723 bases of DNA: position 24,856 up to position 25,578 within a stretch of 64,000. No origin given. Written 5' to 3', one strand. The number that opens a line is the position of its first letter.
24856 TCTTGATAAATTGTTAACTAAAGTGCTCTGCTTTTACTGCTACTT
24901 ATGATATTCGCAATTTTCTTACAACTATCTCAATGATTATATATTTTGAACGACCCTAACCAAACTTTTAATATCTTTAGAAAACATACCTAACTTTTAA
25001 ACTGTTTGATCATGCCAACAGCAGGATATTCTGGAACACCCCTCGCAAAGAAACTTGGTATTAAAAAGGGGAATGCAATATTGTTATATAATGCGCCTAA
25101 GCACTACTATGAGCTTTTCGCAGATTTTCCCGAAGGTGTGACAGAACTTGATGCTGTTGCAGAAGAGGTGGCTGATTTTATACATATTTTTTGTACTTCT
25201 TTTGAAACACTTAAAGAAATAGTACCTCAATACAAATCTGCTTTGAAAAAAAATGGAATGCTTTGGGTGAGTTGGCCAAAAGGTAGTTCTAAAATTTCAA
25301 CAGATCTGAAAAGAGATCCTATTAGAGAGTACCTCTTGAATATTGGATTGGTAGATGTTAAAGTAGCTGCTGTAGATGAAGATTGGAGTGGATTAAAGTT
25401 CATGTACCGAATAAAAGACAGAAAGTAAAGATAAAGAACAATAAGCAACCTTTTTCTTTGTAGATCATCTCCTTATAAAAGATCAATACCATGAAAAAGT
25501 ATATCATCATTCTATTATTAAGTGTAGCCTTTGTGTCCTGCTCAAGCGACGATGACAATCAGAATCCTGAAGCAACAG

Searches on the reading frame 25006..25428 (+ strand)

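Call 17: search_protein_families(library=pfam, proteins=[window:25006-25428:+], max_evalue=0.01)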
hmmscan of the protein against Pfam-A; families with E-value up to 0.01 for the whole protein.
window:25006-25428:+ (140 aa): 1 family
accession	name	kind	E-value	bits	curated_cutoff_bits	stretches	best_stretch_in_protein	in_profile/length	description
PF11253.13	DUF3052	-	0.0047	17.3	22.7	1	67-133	58-122/125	Protein of unknown function (DUF3052)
